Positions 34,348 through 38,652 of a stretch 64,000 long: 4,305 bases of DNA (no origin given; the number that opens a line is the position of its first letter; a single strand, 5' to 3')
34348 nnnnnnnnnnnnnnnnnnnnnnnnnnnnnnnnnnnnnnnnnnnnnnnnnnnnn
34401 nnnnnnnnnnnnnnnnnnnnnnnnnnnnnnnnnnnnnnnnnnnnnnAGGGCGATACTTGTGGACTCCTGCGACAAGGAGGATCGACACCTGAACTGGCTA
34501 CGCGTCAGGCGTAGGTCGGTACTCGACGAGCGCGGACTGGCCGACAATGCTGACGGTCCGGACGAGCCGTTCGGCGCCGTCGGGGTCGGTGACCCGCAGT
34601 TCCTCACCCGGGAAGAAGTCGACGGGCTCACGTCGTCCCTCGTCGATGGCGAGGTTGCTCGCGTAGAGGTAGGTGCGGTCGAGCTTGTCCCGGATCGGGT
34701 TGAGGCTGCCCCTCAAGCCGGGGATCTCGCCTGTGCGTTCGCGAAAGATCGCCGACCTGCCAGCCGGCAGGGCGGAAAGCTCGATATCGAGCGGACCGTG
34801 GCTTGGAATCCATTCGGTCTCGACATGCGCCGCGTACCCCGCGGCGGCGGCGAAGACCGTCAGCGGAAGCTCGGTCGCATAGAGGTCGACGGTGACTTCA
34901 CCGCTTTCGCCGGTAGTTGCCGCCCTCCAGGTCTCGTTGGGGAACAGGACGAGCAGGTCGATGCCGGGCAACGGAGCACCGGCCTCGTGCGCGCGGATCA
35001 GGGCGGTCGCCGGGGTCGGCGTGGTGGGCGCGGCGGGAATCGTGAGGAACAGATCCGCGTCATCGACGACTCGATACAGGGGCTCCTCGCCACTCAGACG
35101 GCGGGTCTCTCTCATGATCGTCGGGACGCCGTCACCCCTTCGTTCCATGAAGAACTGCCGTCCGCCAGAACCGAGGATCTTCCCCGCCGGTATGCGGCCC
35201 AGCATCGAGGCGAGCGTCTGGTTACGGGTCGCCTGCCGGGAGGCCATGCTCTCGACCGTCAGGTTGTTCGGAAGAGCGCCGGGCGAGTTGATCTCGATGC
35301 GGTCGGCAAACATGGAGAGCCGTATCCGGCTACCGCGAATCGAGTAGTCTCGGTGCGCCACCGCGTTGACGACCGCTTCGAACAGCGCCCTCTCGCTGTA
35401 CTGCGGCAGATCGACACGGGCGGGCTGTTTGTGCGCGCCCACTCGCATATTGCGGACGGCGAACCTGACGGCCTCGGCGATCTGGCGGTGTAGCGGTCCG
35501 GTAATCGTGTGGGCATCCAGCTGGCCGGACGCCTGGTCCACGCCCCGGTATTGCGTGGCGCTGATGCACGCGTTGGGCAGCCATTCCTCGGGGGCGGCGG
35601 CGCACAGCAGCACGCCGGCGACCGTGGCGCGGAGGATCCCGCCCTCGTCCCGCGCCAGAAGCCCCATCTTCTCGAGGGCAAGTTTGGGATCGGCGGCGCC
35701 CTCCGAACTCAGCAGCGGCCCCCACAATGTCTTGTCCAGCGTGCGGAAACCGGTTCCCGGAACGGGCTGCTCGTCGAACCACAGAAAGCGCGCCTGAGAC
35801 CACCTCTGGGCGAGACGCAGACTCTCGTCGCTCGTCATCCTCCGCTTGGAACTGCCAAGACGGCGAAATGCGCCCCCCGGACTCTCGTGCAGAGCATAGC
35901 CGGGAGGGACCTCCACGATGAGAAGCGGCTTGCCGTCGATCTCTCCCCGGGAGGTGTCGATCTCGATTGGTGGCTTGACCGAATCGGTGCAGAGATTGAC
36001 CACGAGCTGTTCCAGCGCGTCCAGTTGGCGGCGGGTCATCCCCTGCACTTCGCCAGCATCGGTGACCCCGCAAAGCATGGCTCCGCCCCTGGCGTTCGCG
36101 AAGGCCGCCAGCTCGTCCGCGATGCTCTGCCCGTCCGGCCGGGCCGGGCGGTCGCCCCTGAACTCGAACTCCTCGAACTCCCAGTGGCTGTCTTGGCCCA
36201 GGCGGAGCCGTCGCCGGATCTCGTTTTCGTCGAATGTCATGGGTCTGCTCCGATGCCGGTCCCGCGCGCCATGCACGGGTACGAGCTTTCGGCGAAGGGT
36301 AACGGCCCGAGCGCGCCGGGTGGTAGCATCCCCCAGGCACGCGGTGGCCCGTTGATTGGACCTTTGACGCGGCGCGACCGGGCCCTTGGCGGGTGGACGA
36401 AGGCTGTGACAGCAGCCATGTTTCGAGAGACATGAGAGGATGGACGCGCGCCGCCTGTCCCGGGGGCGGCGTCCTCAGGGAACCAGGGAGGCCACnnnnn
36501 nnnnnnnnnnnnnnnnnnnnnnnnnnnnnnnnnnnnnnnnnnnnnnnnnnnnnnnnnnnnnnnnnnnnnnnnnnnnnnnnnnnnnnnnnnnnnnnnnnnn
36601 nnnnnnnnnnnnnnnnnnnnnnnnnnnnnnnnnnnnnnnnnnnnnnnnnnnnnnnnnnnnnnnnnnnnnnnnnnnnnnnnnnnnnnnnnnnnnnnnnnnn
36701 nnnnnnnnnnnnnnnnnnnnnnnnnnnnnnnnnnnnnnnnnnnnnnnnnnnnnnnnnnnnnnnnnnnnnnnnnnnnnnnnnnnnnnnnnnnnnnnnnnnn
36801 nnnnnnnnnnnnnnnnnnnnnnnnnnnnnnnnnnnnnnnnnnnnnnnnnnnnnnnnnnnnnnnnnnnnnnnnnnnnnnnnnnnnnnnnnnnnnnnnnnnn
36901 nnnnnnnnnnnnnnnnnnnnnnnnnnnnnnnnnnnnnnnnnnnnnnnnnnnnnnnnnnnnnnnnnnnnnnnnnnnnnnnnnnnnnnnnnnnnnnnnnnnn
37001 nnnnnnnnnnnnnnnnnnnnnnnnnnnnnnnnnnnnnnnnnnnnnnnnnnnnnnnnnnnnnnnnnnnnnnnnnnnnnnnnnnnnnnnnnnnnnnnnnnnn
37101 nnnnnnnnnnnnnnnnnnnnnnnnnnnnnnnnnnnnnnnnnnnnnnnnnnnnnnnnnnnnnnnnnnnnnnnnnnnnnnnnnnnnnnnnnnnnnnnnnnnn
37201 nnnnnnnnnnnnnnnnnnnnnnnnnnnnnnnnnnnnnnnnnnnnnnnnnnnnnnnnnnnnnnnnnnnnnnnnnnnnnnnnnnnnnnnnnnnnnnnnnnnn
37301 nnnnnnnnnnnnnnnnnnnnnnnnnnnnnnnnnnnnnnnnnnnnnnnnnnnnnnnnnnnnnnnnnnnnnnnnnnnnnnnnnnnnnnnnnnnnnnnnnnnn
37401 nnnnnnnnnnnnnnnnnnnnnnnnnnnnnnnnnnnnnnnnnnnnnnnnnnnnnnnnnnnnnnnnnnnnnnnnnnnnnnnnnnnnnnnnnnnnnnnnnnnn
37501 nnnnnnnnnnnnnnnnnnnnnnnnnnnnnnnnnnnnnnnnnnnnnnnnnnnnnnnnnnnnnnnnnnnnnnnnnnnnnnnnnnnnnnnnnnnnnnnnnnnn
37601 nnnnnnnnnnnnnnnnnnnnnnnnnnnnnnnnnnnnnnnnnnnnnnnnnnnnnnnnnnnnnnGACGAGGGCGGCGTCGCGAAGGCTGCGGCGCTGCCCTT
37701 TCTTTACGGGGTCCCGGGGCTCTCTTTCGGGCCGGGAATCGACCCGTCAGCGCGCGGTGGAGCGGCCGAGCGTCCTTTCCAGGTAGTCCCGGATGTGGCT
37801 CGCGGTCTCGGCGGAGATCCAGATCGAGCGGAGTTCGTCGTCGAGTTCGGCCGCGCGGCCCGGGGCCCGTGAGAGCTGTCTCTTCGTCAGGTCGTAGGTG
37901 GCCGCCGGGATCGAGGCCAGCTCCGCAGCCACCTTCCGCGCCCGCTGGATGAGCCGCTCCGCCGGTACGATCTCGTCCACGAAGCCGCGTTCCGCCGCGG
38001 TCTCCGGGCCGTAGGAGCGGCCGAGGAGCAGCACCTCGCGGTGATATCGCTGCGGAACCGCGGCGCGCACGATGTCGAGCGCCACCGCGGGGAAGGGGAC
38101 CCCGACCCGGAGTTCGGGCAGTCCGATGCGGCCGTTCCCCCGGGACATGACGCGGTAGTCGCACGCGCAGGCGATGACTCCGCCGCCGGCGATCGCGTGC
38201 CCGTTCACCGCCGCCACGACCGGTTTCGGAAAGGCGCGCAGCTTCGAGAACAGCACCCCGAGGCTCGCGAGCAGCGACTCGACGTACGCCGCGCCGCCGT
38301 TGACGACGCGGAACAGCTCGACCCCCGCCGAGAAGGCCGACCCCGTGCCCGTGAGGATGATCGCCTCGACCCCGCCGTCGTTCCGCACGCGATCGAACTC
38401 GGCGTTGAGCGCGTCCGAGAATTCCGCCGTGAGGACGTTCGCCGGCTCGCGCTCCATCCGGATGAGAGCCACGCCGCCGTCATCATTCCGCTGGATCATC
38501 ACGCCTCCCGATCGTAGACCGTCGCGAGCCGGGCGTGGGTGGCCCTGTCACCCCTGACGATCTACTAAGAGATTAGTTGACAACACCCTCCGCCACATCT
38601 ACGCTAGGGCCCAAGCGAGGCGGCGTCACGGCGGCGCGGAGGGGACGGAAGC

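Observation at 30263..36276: Lower-GC defence-type island: MmeI-like Type IIG RM fusion, orphan gene, and Schlafen-like AlbA_2/HATPase_c_4 protein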

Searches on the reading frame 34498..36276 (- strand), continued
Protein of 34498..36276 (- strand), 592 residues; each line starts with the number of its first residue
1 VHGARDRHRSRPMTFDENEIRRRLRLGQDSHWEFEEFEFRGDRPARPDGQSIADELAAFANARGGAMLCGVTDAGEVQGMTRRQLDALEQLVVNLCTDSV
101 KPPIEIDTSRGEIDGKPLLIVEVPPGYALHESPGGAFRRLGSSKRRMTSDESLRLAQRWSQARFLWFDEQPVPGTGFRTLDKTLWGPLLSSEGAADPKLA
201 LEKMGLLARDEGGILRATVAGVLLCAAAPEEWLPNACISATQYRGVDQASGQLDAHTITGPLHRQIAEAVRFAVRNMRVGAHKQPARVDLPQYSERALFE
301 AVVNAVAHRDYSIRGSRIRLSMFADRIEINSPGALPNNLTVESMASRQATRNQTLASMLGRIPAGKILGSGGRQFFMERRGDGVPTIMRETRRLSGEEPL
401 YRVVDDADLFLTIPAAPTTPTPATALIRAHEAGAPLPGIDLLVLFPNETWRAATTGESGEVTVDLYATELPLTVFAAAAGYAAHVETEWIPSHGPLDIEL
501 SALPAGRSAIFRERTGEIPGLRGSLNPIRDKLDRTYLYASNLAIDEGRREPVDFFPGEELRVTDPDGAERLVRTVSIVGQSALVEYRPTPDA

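Call 53: find_encoding_contigs(protein=P0074, flank=10000, max_places=2)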
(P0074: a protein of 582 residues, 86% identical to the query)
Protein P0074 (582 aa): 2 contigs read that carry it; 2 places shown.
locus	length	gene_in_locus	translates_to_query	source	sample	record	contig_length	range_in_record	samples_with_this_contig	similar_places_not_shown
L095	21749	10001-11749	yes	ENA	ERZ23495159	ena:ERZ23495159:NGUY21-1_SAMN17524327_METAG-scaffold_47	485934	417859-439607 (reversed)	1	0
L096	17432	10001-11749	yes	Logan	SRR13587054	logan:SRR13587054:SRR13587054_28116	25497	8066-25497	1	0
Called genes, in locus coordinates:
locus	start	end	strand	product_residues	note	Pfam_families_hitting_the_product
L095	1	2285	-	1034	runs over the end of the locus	PF00873:ACR_tran, PF03176:MMPL, PF02355:SecD_SecF_C (weak)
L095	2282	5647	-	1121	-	PF00873:ACR_tran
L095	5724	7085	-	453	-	PF02321:OEP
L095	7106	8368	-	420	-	PF25919:BSH_CusB (faint), PF00364:Biotin_lipoyl (faint), PF25917:BSH_RND, PF25973:BSH_CzcB, PF25954:Beta-barrel_RND_2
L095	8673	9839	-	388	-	PF00155:Aminotran_1_2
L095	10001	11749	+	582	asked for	PF04326:SLFN_AlbA_2, PF13749:HATPase_c_4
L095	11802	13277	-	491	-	-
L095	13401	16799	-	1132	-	-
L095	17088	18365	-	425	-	PF00144:Beta-lactamase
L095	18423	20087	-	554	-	PF01425:Amidase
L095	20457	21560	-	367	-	PF01699:Na_Ca_ex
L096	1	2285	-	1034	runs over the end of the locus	PF00873:ACR_tran, PF03176:MMPL, PF02355:SecD_SecF_C (weak)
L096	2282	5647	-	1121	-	PF00873:ACR_tran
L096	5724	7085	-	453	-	PF02321:OEP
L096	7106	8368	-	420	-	PF25919:BSH_CusB (faint), PF00364:Biotin_lipoyl (faint), PF25917:BSH_RND, PF25973:BSH_CzcB, PF25954:Beta-barrel_RND_2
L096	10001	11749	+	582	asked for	PF04326:SLFN_AlbA_2, PF13749:HATPase_c_4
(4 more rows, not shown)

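Call 59: search_protein_families(library=pfam, proteins=[L089:12100-13746:+, L094:11825-12469:-], max_evalue=0.1)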
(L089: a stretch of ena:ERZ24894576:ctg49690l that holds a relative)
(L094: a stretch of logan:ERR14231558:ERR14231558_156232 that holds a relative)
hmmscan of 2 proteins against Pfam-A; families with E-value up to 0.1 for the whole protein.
L089:12100-13746:+ (548 aa): 0 families

L094:11825-12469:- (214 aa): 0 families

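Call 60: search_protein_families(library=padloc, proteins=[L089:12100-13746:+, L094:11825-12469:-], max_evalue=0.1)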
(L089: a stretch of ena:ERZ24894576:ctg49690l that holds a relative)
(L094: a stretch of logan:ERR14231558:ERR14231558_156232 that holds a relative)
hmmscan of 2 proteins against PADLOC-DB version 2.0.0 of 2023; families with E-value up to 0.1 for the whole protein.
L089:12100-13746:+ (548 aa): 5 families
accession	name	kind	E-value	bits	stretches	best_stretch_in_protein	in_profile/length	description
PDLC04161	HEC-07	-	2.7e-103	344.8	2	335-547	328-552/553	-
PDLC04160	HEC-07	-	1.3e-33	114.3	2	333-547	331-556/557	-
PDLC04159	HEC-07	-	6.6e-31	105.6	2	408-545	385-528/531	-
PDLC04158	HEC-07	-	4.3e-19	66.4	2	399-544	374-522/526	-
PDLC03864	LmuB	-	0.00047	16.8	1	333-407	411-484/657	-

L094:11825-12469:- (214 aa): 0 families

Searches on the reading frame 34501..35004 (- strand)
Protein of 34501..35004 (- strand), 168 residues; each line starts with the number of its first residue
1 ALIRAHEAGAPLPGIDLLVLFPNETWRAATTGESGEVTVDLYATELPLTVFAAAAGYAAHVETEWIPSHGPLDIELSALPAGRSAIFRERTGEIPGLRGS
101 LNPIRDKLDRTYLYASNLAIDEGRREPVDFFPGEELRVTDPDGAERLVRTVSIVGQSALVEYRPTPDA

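Call 82: predict_structure(alignment_id=A5)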
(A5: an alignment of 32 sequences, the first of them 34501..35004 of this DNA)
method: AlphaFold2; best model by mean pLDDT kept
length: 168 residues; sequences in the alignment: 32
mean_pLDDT: 95.0   pTM: 0.89
mean pLDDT of the five models: 95.0, 94.1, 89.9, 79.6, 73.9
residues with pLDDT >= 90: 156; 70-90: 10; 50-70: 1; < 50: 1
segments of 3 or more residues with pLDDT < 50: none
pLDDT, mean of each block of 10 residues (from residue 1): 96 98 94 97 93 97 96 96 95 95 94 96 93 96 96 96 83
secondary structure, 60 per line:
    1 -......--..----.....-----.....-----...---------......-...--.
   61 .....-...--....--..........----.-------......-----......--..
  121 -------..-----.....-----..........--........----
elements in order: E2-7 E16-20 E26-30 E36-38 E48-53 E55-57 E60-65 E72-75 E78-87 E100-105 E111-116 E135-139 E145-154 E157-164

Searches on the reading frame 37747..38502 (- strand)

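Call 10: search_protein_families(library=pfam, proteins=[window:37747-38502:-], max_evalue=0.001)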
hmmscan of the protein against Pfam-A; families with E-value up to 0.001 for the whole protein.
window:37747-38502:- (251 aa): 3 families
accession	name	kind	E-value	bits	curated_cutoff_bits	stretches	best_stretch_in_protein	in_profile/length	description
PF00378.25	ECH_1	-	1.2e-44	153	27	1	9-212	4-207/251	Enoyl-CoA hydratase/isomerase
PF16113.10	ECH_2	-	5.9e-16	59.3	27.2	1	18-213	8-210/335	Enoyl-CoA hydratase/isomerase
PF01343.23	Peptidase_S49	-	0.00084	19.8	24.9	0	92-121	6-35/154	Peptidase family S49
